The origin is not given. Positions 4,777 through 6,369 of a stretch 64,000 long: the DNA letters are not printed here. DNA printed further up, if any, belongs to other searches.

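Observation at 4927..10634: Four-gene TonB-dependent uptake module with duplicated HmuY-like proteins (one T9SS-secreted, one lipid-anchored) and a co-transcribed PD40 beta-propeller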

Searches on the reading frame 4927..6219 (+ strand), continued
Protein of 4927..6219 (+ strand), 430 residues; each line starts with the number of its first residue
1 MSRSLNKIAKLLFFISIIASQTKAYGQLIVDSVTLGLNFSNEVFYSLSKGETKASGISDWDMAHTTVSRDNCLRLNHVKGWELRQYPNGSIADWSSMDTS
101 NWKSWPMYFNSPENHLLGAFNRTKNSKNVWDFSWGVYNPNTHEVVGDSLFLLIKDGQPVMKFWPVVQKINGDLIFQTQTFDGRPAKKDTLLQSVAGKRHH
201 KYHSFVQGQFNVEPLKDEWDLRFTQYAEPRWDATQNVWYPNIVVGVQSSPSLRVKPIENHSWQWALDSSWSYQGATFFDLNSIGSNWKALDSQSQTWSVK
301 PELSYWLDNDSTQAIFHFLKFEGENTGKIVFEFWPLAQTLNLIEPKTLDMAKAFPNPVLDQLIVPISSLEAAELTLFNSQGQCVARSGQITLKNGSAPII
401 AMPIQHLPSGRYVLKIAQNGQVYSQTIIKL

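Call 82: list_cluster_members(proteins=[window:4927-6219:+, window:6216-8510:+, window:8518-9555:+, window:9552-10634:+])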
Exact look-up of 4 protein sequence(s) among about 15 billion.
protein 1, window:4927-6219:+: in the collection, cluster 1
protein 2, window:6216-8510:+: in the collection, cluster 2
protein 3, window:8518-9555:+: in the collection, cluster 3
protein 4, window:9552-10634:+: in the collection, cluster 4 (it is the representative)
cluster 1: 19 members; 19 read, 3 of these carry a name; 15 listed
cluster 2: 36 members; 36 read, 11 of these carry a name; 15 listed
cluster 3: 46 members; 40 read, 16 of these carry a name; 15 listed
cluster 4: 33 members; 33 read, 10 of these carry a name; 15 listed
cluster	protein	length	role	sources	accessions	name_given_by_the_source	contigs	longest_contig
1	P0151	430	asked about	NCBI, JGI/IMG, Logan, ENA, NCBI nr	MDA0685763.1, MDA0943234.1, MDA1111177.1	MAG: T9SS type A sorting domain-containing protein [Bacteroidetes bacterium] | T9SS type A sorting domain-containing protein [Bacteroidota bacterium]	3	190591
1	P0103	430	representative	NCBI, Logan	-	-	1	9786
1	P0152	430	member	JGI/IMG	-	hypothetical protein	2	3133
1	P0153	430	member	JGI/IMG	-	hypothetical protein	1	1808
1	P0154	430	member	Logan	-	-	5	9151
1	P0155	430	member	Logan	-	-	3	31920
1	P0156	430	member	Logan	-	-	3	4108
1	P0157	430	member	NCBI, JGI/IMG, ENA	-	-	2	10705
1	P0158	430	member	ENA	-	-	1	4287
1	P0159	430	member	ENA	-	-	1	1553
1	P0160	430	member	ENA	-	-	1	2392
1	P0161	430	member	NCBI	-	-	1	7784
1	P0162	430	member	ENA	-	-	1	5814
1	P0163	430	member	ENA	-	-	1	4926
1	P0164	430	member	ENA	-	-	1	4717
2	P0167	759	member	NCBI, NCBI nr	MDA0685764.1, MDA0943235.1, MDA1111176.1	MAG: TonB-dependent receptor [Bacteroidetes bacterium] | TonB-dependent receptor [Bacteroidota bacterium]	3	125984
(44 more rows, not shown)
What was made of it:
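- Checked: NCBI starts g2 five codons later (759 aa, MDA0685764.1), which turns the first overlap into an 11-nt gap (call 82).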

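Call 85: find_homologous_proteins(query=A1, max_evalue=0.00001)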
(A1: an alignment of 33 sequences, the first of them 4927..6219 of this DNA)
Query A1 (33 sequences) (430 aa, profile of the alignment): 103 proteins with E <= 0.00001 among 4258 candidates.
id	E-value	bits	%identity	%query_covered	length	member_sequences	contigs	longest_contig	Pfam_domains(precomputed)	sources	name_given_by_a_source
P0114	7.5e-175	600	34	99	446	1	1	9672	PF18962.8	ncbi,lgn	-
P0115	8.9e-175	599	34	99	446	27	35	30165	PF18962.8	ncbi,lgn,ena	-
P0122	1.8e-174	598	34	99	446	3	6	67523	PF18962.8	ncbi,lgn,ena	-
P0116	2.7e-174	598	34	99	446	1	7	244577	PF18962.8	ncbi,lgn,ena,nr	ncbi:hypothetical protein LBMAG26_04210 [Bacteroidota bacterium]|nr:hypothetical protein LBMAG26_042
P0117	5.0e-174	597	34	99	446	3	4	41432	PF18962.8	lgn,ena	-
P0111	1.4e-173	595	35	93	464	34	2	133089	PF18962.8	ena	-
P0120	1.4e-170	586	34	97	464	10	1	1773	PF18962.8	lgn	-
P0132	5.9e-169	580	36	95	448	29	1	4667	PF18962.8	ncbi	-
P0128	3.4e-168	578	36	93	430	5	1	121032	PF18962.8,PF14064.12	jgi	jgi:hypothetical protein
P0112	9.0e-168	576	35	96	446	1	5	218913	PF18962.8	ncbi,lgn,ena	-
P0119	1.0e-167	576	34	93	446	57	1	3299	PF18962.8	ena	-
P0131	1.2e-167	576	37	91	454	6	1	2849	PF18962.8,PF14064.12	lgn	-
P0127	3.7e-167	574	32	97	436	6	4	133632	PF18962.8,PF14064.12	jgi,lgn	jgi:hypothetical protein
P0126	9.5e-167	573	37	97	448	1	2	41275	PF18962.8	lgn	-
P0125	1.2e-166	573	33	93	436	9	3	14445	PF18962.8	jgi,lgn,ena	jgi:hypothetical protein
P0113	1.5e-166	572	35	94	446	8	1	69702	PF18962.8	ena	-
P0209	2.9e-166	571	33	93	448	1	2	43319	PF18962.8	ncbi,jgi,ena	jgi:hypothetical protein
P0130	3.2e-166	571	33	93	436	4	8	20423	PF18962.8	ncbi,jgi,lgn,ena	jgi:hypothetical protein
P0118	3.6e-166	571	34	97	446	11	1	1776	PF18962.8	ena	-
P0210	1.7e-165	569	32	93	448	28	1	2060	PF18962.8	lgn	-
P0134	2.1e-164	565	32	97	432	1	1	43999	PF18962.8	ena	-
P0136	3.4e-164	565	32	97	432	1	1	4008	PF18962.8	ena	-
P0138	5.8e-164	564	32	97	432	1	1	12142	PF18962.8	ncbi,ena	-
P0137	6.2e-164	564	33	97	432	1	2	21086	PF18962.8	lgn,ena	-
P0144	7.6e-164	563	31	97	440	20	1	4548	PF18962.8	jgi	-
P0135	9.2e-164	563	33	97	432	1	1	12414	PF18962.8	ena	-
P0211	2.1e-163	562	33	96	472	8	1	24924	PF18962.8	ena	-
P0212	3.8e-163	561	33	90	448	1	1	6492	PF18962.8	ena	-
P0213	3.9e-163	561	33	95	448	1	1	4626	PF18962.8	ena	-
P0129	4.1e-163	561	31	95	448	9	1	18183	PF18962.8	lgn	-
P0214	4.4e-163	561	33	90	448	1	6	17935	PF18962.8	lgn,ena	-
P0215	4.7e-163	561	33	90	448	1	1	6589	PF18962.8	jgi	-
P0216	9.2e-163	560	33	90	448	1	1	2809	PF18962.8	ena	-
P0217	9.8e-163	560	33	90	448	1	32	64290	PF18962.8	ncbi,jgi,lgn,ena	ncbi:MAG: hypothetical protein RL525_381 [Bacteroidota bacterium]|jgi:hypothetical protein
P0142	1.0e-162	560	31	97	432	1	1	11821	PF18962.8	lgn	-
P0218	1.0e-162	560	33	90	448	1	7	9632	PF18962.8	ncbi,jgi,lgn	jgi:hypothetical protein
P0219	1.1e-162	560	33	90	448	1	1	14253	PF18962.8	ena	-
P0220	1.5e-162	559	33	90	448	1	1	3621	PF18962.8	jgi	-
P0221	1.5e-162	559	33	90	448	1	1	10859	PF18962.8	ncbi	-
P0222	1.8e-162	559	32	95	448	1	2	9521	PF18962.8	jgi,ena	jgi:hypothetical protein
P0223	2.3e-162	559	33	90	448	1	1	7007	PF18962.8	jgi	-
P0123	2.3e-162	558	34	98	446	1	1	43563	PF18962.8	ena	-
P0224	2.3e-162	558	33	90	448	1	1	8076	PF18962.8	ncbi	-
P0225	3.4e-162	558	33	90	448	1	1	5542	PF18962.8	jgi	-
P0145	3.5e-162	558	31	98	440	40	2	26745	PF18962.8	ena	-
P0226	6.8e-162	557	34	93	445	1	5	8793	PF18962.8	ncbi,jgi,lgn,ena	jgi:hypothetical protein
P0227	1.2e-161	556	32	93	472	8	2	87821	PF18962.8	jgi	jgi:hypothetical protein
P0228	1.4e-161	556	33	90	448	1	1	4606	PF18962.8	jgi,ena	-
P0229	1.6e-161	556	33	90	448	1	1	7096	PF18962.8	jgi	-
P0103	2.0e-161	555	91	100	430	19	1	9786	PF18962.8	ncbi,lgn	-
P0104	5.6e-161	554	92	100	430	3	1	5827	PF18962.8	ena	-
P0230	9.2e-161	553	33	97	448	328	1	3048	PF18962.8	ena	-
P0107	1.5e-160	553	77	100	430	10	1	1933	PF18962.8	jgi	jgi:hypothetical protein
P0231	1.5e-160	553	33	97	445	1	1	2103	PF18962.8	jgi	jgi:hypothetical protein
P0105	1.5e-160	553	92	100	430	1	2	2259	PF18962.8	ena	-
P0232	3.8e-160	551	33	93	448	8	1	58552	PF18962.8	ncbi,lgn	ncbi:MAG: T9SS type A sorting domain-containing protein [Bacteroidota bacterium]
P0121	7.8e-160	550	34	90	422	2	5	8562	PF18962.8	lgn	-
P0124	3.2e-159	548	35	92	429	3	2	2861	PF18962.8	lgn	-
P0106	8.0e-159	547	82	100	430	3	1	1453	PF18962.8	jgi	jgi:hypothetical protein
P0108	4.4e-158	544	66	100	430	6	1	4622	PF18962.8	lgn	-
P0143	2.2e-157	542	32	93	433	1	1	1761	PF18962.8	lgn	-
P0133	2.2e-157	542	33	98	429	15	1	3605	PF18962.8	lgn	-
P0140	7.6e-156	537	32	93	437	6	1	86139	PF18962.8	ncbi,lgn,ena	-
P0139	2.0e-153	529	31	98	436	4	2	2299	PF18962.8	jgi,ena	-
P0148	2.8e-141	489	29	93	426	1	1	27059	PF18962.8,PF14064.12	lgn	-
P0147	2.5e-140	486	30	97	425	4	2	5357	PF18962.8,PF14064.12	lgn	-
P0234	8.6e-135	468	24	89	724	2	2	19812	PF18962.8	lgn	-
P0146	1.6e-132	460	32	88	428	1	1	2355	PF18962.8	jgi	jgi:hypothetical protein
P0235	1.3e-128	447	27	93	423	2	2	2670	PF18962.8,PF14064.12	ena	-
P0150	5.7e-122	425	27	94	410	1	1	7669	PF18962.8,PF14064.12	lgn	-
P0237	1.4e-109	385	27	95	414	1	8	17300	PF18962.8,PF14064.12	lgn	-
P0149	3.0e-105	370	30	73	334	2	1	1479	PF18962.8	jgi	jgi:hypothetical protein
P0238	4.7e-103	363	31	99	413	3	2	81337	PF18962.8,PF14064.12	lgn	-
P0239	1.5e-102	361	29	93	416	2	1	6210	PF18962.8,PF14064.12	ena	-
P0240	5.4e-101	356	27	98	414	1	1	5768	PF18962.8,PF14064.12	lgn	-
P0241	8.1e-100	352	27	88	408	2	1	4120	PF18962.8,PF14064.12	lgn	-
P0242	1.6e-99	351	26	88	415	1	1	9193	PF18962.8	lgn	-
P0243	3.9e-99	350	28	90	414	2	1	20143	PF18962.8,PF14064.12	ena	-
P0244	1.1e-98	349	28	100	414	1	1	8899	PF18962.8,PF14064.12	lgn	-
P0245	5.0e-98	346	25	93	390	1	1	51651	PF18962.8,PF14064.12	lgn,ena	-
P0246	7.2e-98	346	26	94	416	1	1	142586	PF18962.8,PF14064.12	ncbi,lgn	ncbi:MAG: T9SS type A sorting domain-containing protein [Bacteroidota bacterium]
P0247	3.4e-97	344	29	88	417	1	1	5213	PF18962.8,PF14064.12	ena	-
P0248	4.1e-97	344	27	96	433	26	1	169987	PF18962.8,PF14064.12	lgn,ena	-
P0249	3.2e-96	341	27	93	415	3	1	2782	PF18962.8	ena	-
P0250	1.5e-95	338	27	92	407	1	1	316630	PF18962.8,PF14064.12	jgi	jgi:hypothetical protein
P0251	8.7e-93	329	28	94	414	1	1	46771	PF18962.8,PF14064.12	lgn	-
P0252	1.6e-84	302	25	98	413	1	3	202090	PF18962.8,PF14064.12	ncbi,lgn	-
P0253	2.3e-83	298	24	97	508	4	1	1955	PF18962.8,PF14064.12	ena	-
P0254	3.1e-78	281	26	97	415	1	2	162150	PF18962.8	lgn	-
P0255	8.3e-78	280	25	97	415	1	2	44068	PF18962.8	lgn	-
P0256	1.8e-77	279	25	97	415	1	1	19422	PF18962.8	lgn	-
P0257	5.1e-73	264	25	98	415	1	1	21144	PF18962.8,PF14064.12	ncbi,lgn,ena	-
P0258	1.5e-72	263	25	98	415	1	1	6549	PF18962.8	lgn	-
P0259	6.9e-55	204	24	97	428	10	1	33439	PF18962.8,PF14064.12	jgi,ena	-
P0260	3.8e-54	202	23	97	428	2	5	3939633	PF18962.8,PF14064.12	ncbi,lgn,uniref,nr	ncbi:T9SS type A sorting domain-containing protein [Epilithonimonas zeae]|uniref:T9SS type A sorting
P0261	6.6e-7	46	-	-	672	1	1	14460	PF18962.8,PF18911.7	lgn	-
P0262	3.6e-6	44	24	22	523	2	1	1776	PF18962.8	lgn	-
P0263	5.5e-6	43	31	12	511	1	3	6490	PF17164.11,PF18962.8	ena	-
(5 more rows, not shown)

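Call 86: find_encoding_contigs(protein=P0260, flank=9000, max_places=2)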
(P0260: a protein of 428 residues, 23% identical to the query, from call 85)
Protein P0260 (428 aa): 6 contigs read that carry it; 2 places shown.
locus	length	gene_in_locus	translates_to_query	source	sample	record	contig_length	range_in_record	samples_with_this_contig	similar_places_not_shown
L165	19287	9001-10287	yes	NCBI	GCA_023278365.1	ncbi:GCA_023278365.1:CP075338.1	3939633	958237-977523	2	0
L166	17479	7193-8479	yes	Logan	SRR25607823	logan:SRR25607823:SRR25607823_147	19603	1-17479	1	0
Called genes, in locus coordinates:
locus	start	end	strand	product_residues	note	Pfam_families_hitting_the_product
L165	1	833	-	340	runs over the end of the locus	PF05171:HemS, PF06228:ChuX_HutX, PF05171:HemS, PF06228:ChuX_HutX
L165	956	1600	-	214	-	PF01209:Ubie_methyltran (weak), PF13489:Methyltransf_23 (weak), PF13847:Methyltransf_31, PF08241:Methyltransf_11, PF08242:Methyltransf_12, PF13649:Methyltransf_25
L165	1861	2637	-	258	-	PF00005:ABC_tran, PF02463:SMC_N, PF13304:AAA_21 (faint)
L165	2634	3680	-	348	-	PF01032:FecCD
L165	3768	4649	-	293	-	PF01497:Peripla_BP_2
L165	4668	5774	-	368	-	PF14064:HmuY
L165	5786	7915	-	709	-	PF07715:Plug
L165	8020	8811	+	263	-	PF18962:Por_Secre_tail (weak)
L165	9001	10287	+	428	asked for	PF14064:HmuY (weak), PF18962:Por_Secre_tail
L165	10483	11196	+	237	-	PF21948:LplA-B_cat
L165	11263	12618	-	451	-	PF13286:HD_assoc (weak)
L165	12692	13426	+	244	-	PF01149:Fapy_DNA_glyco, PF06831:H2TH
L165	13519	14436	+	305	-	PF18962:Por_Secre_tail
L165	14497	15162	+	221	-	PF09365:DUF2461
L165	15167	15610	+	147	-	-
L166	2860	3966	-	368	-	PF14064:HmuY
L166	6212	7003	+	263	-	PF18962:Por_Secre_tail (weak)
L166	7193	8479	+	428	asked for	PF14064:HmuY (weak), PF18962:Por_Secre_tail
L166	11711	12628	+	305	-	PF18962:Por_Secre_tail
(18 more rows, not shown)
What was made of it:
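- In Epilithonimonas zeae the same genes are linked in a different, divergent order (call 86).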
